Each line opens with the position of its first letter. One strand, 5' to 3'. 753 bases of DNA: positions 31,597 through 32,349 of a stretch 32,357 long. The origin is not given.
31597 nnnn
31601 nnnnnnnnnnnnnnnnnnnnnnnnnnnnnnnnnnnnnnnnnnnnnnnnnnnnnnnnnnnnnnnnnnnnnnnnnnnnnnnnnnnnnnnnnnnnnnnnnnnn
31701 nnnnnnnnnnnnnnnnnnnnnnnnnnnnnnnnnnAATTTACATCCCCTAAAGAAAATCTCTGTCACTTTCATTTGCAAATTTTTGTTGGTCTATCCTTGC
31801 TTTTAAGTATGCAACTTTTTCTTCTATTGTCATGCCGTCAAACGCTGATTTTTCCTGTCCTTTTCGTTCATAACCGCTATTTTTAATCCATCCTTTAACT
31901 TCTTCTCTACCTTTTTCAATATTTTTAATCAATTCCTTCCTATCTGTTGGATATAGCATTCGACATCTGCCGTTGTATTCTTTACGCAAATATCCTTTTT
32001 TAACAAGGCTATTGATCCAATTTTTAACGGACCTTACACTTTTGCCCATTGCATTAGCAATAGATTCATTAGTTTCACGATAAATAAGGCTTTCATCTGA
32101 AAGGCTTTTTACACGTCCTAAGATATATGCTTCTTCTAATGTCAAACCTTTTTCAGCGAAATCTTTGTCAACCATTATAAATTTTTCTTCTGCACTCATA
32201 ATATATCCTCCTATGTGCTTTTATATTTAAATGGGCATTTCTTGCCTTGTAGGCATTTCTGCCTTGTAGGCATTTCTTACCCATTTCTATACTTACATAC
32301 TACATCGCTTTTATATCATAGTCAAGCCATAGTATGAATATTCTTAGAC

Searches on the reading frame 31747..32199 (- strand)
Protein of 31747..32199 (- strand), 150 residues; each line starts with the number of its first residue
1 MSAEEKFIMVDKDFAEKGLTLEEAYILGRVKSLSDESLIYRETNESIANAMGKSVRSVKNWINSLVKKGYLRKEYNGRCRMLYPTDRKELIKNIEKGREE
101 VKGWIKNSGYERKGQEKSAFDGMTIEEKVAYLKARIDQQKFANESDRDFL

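Call 11: search_protein_families(library=phrogs, proteins=[window:31747-32199:-])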
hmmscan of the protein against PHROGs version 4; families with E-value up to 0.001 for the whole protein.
window:31747-32199:- (150 aa): 8 families
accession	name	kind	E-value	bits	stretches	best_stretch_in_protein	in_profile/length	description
phrog_428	-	DNA, RNA and nucleotide metabolism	2e-07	31.5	1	5-97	88-187/455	replication initiation protein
phrog_270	-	DNA, RNA and nucleotide metabolism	4.1e-07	30.7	1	6-76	31-102/383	replication initiation protein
phrog_391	-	DNA, RNA and nucleotide metabolism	1e-05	26.4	1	15-99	11-102/298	replication initiation O-like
phrog_678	-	DNA, RNA and nucleotide metabolism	4.8e-05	24.1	1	37-93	81-135/346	replication initiation O-like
phrog_186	-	DNA, RNA and nucleotide metabolism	5.4e-05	24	1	4-90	19-103/308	DnaD-like helicase loader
phrog_323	-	transcription regulation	8.3e-05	23.3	1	43-127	166-259/319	transcriptional regulator, D5-like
phrog_19658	-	DNA, RNA and nucleotide metabolism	0.0001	23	1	18-116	16-110/283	replication initiation protein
phrog_8102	-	DNA, RNA and nucleotide metabolism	0.00037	20.7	1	25-88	42-112/337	replication initiation protein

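Call 14: find_related_loci(query=window:31747-32199:-, collection=viral_contigs, flank=5000)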
Query window:31747-32199:- (150 aa) in viral_contigs; peptide patterns used: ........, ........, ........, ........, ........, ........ (x = any residue, [..] = any of these).
30 stretches matched a pattern, but none encodes a relative of the query by tblastn (E <= 1e-3).

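Call 16: find_encoding_contigs(protein=window:31747-32199:-, flank=10000, max_places=10)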
Protein window:31747-32199:- (150 aa): 6 contigs read that carry it; 2 places shown.
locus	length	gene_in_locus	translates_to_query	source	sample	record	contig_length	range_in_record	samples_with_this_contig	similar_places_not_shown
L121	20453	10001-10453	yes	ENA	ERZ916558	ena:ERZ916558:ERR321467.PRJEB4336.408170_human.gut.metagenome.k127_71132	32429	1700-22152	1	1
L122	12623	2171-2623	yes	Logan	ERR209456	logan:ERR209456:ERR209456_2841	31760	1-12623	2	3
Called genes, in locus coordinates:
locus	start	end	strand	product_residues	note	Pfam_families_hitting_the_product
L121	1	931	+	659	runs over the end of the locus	-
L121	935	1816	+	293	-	PF22768:SPP1_Dit (weak)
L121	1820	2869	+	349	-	PF14594:Sipho_Gp37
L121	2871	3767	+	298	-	-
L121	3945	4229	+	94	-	-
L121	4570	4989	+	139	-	-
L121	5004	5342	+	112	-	-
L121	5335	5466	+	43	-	-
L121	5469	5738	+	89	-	PF06946:Phage_holin_5_1, PF16079:Phage_holin_5_2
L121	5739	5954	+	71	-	-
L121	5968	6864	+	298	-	PF01510:Amidase_2, PF09374:PG_binding_3 (faint), PF01471:PG_binding_1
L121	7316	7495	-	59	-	-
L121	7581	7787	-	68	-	-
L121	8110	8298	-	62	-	-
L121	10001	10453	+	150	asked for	PF13730:HTH_36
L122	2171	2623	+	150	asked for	PF13730:HTH_36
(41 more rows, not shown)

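Call 29: find_homologous_proteins(query=window:31747-32199:-)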
Query window:31747-32199:- (150 aa): 25 proteins with E <= 0.001 among 44 candidates.
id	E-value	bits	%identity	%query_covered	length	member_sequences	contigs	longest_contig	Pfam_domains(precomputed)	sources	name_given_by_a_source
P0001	7.6e-91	319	100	100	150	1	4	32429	PF13730.13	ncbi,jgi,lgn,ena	jgi:DNA-binding MarR family transcriptional regulator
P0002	1.9e-85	302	95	100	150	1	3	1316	PF13730.13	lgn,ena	-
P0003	1.8e-84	298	93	100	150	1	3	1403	PF13730.13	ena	-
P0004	2.2e-84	298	93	100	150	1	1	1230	PF13730.13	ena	-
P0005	9.7e-79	280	89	100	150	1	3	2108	PF13730.13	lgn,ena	-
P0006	1.5e-72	260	81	100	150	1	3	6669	PF13730.13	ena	-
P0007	5.0e-66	239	79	100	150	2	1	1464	PF13730.13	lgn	-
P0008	5.2e-60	219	71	100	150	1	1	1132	PF13730.13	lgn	-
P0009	1.1e-59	218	71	100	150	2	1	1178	PF13730.13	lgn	-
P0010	7.1e-56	206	72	95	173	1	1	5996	PF13730.13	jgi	jgi:DNA-binding MarR family transcriptional regulator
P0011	4.6e-52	194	66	99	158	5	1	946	PF13730.13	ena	-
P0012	2.3e-43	165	62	95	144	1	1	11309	PF13412.13,PF13730.13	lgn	-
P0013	5.1e-41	158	57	94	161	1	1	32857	PF13730.13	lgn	-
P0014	1.3e-40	156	59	97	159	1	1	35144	PF13412.13,PF13730.13,PF21984.3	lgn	-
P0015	1.1e-39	153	57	99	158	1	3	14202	PF13730.13,PF21984.3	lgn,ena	-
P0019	2.5e-37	146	54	99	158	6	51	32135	PF13412.13,PF13730.13,PF10557.16,PF21984.3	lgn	-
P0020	6.6e-37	144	54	97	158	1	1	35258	PF13412.13,PF13730.13,PF21984.3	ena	-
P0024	3.5e-15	74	39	88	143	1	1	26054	PF13730.13,PF21984.3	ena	-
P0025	4.5e-13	67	37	93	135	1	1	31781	-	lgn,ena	-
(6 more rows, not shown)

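Call 30: find_encoding_contigs(protein=P0006, flank=5000, max_places=3)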
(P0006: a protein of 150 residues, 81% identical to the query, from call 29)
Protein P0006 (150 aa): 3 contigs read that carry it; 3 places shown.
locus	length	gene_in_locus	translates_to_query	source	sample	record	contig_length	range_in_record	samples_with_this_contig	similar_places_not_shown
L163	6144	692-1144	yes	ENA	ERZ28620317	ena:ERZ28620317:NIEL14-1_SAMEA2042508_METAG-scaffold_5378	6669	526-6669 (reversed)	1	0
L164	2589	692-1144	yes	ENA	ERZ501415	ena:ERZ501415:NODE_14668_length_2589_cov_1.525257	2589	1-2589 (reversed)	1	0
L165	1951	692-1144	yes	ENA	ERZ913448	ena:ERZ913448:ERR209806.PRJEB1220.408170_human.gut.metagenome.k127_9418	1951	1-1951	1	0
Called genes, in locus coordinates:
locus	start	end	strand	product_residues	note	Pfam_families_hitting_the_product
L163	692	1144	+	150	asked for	PF13730:HTH_36 (weak)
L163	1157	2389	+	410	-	PF03796:DnaB_C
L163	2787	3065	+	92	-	-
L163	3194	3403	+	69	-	-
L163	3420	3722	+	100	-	-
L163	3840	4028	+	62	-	-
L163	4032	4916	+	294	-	-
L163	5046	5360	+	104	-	-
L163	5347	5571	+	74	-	-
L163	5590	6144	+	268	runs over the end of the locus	PF03837:RecT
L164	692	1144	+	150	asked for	PF13730:HTH_36 (weak)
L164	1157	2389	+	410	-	PF03796:DnaB_C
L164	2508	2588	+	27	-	?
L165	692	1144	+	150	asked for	PF13730:HTH_36 (weak)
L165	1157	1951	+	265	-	?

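Call 31: find_encoding_contigs(protein=P0010, flank=5000, max_places=3)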
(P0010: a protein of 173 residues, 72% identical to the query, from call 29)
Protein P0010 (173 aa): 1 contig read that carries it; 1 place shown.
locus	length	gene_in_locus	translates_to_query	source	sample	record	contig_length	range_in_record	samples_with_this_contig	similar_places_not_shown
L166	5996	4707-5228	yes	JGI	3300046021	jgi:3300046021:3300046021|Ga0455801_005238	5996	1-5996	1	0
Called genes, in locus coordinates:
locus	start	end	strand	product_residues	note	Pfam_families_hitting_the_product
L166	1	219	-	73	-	?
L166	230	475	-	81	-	-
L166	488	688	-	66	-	-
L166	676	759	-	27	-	-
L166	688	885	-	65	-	-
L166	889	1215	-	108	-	-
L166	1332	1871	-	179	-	-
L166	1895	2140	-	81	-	-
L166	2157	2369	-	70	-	-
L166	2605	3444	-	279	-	PF01051:Rep3_N, PF21205:Rep3_C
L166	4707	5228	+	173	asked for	PF13730:HTH_36 (weak)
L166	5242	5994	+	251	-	?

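Call 32: find_encoding_contigs(protein=P0012, flank=5000, max_places=3)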
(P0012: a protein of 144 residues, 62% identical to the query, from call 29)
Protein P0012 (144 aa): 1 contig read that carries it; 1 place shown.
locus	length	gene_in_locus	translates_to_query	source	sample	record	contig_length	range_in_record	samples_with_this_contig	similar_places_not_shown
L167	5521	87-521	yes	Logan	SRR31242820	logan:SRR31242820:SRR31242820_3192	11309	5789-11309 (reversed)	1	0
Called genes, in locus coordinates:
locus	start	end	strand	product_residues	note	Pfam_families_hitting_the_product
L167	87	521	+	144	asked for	PF13730:HTH_36 (weak), PF13412:HTH_24 (weak)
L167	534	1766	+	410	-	PF03796:DnaB_C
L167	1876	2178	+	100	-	-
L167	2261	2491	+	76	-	PF05339:DUF739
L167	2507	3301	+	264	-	PF02498:Bro-N, PF03374:ANT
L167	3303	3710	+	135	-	-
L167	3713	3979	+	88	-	-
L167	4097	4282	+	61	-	-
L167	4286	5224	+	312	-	PF09588:YqaJ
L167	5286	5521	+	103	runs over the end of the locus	-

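Call 33: find_encoding_contigs(protein=P0013, flank=5000, max_places=3)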
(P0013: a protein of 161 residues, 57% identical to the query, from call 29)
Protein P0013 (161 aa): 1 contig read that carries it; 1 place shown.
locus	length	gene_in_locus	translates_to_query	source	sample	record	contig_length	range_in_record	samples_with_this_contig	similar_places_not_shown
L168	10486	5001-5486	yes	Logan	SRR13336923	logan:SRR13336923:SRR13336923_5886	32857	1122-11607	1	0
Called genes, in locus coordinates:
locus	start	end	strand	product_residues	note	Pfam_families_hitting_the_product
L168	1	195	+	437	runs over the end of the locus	?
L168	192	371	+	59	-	-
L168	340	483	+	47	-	-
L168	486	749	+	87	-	PF06946:Phage_holin_5_1, PF16079:Phage_holin_5_2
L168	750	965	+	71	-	-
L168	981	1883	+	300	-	PF01510:Amidase_2, PF09374:PG_binding_3 (faint), PF01471:PG_binding_1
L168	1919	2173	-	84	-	-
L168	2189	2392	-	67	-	-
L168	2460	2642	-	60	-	-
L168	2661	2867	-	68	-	-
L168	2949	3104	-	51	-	-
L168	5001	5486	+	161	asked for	PF13730:HTH_36 (weak)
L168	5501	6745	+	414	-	PF03796:DnaB_C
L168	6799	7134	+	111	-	-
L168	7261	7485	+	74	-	PF05339:DUF739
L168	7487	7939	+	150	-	PF08346:AntA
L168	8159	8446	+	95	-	-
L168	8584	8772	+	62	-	-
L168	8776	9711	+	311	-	PF09588:YqaJ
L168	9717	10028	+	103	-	-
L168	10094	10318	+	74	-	-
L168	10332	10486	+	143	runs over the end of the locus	-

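Call 34: find_encoding_contigs(protein=P0014, flank=5000, max_places=2)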
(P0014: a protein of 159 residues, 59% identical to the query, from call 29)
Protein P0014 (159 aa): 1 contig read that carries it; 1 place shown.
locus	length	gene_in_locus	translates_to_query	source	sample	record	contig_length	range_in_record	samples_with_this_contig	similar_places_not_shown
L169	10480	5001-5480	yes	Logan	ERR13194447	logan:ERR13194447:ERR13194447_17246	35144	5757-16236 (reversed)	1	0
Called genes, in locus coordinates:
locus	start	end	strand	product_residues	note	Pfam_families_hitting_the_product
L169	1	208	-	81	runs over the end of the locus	-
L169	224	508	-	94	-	-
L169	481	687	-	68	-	-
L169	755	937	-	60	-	-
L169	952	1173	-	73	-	-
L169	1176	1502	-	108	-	-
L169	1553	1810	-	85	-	-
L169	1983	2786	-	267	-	PF01051:Rep3_N, PF21205:Rep3_C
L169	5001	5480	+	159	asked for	PF21984:DnaD_N (faint), PF13730:HTH_36 (weak), PF13412:HTH_24 (faint)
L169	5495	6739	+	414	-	PF03796:DnaB_C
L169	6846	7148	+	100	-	-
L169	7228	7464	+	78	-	PF05339:DUF739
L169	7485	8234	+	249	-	PF08346:AntA, PF03374:ANT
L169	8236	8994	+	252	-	PF09669:Phage_pRha, PF03374:ANT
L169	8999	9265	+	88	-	-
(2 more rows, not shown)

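Call 35: find_encoding_contigs(protein=P0019, flank=5000, max_places=6)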
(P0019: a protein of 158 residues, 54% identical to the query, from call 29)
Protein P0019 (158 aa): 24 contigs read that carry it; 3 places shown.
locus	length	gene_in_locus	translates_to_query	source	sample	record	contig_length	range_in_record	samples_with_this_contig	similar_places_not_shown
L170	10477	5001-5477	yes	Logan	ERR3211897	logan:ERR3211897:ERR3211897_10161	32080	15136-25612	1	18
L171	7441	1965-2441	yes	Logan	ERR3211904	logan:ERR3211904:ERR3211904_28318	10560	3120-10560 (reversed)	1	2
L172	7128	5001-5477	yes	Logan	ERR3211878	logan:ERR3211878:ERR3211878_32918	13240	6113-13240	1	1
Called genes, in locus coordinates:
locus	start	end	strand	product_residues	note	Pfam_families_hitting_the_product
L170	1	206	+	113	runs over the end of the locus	-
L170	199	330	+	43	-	-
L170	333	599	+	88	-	PF06946:Phage_holin_5_1, PF16079:Phage_holin_5_2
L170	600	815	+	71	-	-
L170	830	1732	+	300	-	PF01510:Amidase_2, PF09374:PG_binding_3 (faint), PF01471:PG_binding_1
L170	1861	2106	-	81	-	-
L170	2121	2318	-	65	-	-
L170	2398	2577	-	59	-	-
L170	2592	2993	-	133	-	-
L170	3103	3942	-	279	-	PF01051:Rep3_N, PF21205:Rep3_C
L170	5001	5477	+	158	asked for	PF21984:DnaD_N (faint), PF13730:HTH_36, PF10557:Cullin_Nedd8 (faint), PF13412:HTH_24 (weak)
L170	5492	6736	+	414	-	PF03796:DnaB_C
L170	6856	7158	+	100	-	-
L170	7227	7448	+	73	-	-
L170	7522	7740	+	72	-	-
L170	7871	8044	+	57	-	-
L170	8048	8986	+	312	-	PF09588:YqaJ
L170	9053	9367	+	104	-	-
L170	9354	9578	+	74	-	-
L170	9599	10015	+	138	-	-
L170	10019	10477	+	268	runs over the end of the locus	PF03837:RecT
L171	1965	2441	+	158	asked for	PF21984:DnaD_N (faint), PF13730:HTH_36, PF10557:Cullin_Nedd8 (faint), PF13412:HTH_24 (weak)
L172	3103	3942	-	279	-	PF01051:Rep3_N, PF21205:Rep3_C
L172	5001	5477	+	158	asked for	PF21984:DnaD_N (faint), PF13730:HTH_36, PF10557:Cullin_Nedd8 (faint), PF13412:HTH_24 (weak)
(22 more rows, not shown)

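Call 36: find_encoding_contigs(protein=P0020, flank=5000, max_places=2)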
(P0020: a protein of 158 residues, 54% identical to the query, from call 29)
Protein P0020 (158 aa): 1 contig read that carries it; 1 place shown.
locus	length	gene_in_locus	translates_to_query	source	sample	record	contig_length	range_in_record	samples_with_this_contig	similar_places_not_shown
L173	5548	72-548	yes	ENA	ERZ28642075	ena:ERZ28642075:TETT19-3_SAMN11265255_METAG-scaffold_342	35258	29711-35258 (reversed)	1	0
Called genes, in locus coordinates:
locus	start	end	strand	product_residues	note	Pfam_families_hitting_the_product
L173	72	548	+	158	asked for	PF21984:DnaD_N (faint), PF13730:HTH_36 (weak), PF13412:HTH_24 (weak)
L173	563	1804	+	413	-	PF03796:DnaB_C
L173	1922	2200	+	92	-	-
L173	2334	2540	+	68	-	PF01381:HTH_3 (weak)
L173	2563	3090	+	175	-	PF02498:Bro-N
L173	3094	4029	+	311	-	PF09588:YqaJ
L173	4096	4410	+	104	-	-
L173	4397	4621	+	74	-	-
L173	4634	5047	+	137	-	-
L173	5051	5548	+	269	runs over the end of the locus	PF03837:RecT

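Call 37: find_encoding_contigs(protein=P0015, flank=5000, max_places=3)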
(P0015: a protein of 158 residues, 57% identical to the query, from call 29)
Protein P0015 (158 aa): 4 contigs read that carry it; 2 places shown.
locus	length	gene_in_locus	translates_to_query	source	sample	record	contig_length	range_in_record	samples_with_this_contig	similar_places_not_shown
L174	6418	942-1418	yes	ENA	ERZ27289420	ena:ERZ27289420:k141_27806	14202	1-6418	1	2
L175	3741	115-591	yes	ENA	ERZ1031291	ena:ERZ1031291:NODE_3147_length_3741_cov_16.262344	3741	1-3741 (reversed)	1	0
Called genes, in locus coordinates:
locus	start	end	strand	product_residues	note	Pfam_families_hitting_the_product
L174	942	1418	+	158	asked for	PF21984:DnaD_N (weak), PF13730:HTH_36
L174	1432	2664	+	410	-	PF03796:DnaB_C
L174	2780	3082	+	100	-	-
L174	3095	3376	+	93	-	-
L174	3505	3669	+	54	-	PF09669:Phage_pRha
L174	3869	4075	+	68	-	PF01381:HTH_3 (weak)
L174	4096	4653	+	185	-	PF09669:Phage_pRha, PF03374:ANT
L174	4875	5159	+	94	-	-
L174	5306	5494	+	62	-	-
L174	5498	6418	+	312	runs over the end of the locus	PF09588:YqaJ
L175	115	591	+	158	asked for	PF21984:DnaD_N (weak), PF13730:HTH_36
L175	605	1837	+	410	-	PF03796:DnaB_C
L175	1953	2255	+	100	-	-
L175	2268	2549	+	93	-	-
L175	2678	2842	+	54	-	PF09669:Phage_pRha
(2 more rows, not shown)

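Call 45: find_encoding_contigs(protein=P0024, flank=4000, max_places=2)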
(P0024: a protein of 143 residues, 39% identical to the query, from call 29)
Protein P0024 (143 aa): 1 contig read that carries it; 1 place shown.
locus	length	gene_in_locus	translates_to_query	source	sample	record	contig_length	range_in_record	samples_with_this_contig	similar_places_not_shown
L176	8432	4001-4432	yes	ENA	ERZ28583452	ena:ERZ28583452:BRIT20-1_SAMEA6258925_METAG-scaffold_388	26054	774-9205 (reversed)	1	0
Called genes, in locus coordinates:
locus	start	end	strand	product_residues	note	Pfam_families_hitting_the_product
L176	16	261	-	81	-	-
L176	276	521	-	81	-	-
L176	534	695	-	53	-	-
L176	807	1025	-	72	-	-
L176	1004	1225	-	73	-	-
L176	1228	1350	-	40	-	-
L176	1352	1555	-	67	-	-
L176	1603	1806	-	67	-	-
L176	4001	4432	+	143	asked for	PF21984:DnaD_N (weak), PF13730:HTH_36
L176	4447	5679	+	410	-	PF03796:DnaB_C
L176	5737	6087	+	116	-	-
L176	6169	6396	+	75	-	PF05339:DUF739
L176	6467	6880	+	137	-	PF02498:Bro-N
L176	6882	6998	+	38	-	-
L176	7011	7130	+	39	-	-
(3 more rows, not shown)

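Call 46: find_encoding_contigs(protein=P0025, flank=4000, max_places=2)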
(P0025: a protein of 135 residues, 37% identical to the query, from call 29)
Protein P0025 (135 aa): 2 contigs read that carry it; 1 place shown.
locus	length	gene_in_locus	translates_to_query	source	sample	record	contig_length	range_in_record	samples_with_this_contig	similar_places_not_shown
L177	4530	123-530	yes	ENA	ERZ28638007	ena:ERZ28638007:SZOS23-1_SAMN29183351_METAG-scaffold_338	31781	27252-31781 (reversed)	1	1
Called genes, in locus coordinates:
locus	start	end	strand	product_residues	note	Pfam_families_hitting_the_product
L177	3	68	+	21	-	?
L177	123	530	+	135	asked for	-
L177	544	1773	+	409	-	PF03796:DnaB_C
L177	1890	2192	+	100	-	-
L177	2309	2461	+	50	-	PF09669:Phage_pRha (weak)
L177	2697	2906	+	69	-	PF01381:HTH_3 (weak)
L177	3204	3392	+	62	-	-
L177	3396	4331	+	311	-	PF09588:YqaJ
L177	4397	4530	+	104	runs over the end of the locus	-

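Call 47: find_encoding_contigs(protein=P0005, flank=4000, max_places=3)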
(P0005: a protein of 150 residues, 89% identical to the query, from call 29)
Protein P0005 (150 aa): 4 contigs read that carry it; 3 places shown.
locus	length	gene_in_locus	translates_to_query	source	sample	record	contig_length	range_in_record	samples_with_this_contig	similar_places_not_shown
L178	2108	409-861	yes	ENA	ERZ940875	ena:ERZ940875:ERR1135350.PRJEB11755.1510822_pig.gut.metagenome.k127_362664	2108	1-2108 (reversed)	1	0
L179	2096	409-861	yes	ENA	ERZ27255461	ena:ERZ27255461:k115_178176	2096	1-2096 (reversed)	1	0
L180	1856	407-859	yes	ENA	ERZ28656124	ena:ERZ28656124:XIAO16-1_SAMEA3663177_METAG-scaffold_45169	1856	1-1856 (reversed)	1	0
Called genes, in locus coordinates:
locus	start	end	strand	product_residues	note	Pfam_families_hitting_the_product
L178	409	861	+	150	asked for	PF13730:HTH_36 (weak)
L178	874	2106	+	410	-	PF03796:DnaB_C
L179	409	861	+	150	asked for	PF13730:HTH_36 (weak)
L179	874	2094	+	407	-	?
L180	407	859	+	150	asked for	PF13730:HTH_36 (weak)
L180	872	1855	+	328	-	?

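Call 64: search_dna_similar(query=L170:3103-3942:-, collection=plasmids, mode=protein, max_rows=12)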
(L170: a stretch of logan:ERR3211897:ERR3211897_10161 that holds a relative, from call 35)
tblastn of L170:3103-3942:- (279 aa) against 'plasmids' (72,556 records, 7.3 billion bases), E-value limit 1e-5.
Records with a match: 134; places in all: 139; records where one place covers at least 80% of the query: 130.
Best place of each record, by identity: <60% 134.
By first word of the organism name: Acinetobacter 48; Lactococcus 41; Enterococcus 26; Psychrobacter 6; Spiroplasma 4; Planococcus 2; Ligilactobacillus 2; Amedibacterium 1; Lactobacillus 1; Vagococcus 1; and 2 more.
By predicted mobility (MOB-suite, as given by PLSDB): non-mobilizable 78; mobilizable 54; conjugative 2.
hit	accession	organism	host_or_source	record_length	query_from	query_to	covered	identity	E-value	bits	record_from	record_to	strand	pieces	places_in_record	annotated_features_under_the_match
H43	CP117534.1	Spiroplasma endosymbiont of Drosophila atripex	Drosophila atripex,Drosophila atripex ...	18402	1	259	93%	30.6%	8e-15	81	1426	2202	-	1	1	replication initiation protein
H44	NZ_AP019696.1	Amedibacterium intestinale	Canis lupus familiaris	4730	5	271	96%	27.7%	8e-23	104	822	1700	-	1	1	replication initiation protein | DUF6290 family protein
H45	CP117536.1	Spiroplasma endosymbiont of Drosophila atripex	Drosophila atripex,Drosophila atripex ...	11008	4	236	84%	31.1%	2e-19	95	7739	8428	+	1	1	replication initiation protein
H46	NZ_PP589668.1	Lactococcus sp.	Bacterial culture,Dairy environment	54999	7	265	93%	25.7%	4e-6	56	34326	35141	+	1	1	none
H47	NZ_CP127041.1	Spiroplasma ixodetis Y32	Ixodes pacificus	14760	8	236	82%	28.9%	9e-13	76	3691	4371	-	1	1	replication initiation protein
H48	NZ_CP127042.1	Spiroplasma ixodetis Y32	Ixodes pacificus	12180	4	236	84%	28.2%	1e-12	75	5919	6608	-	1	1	replication initiation protein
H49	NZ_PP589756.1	Lactococcus sp.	Bacterial culture,Dairy environment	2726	5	259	91%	25.4%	8e-6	54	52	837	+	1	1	RepB family plasmid replication initiator protein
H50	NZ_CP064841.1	Lactococcus lactis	Whole organism,Dairy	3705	5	259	91%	25.4%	8e-6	54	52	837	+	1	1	RepB family plasmid replication initiator protein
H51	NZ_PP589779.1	Lactococcus sp.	Bacterial culture,Dairy environment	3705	5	259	91%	25.4%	8e-6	54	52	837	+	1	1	RepB family plasmid replication initiator protein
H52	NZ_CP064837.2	Lactococcus lactis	Whole organism,Dairy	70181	5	259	91%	25.4%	9e-6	54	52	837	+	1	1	RepB family plasmid replication initiator protein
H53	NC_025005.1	Lactococcus cremoris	-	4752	5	265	94%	24.5%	7e-6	54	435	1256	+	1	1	RepB family plasmid replication initiator protein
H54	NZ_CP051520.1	Lactococcus cremoris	cell culture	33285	5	264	93%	24.5%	4e-7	58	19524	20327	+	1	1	RepB family plasmid replication initiator protein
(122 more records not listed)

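Call 100: search_protein_families(library=phrogs, max_evalue=0.01, proteins=[L170:2592-2993:-, L168:1919-2173:-, L168:2189-2392:-])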
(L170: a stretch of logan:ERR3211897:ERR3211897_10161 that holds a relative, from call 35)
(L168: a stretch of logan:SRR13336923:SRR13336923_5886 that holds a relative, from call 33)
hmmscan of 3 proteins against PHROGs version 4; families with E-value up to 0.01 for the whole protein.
L170:2592-2993:- (133 aa): 2 families
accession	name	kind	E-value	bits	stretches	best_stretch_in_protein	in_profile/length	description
phrog_33677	-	head and packaging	0.0042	17.2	1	17-93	436-516/564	head maturation protease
phrog_14336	-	unknown function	0.0089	16.4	0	70-132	40-102/363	-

L168:1919-2173:- (84 aa): 0 families

L168:2189-2392:- (67 aa): 0 families
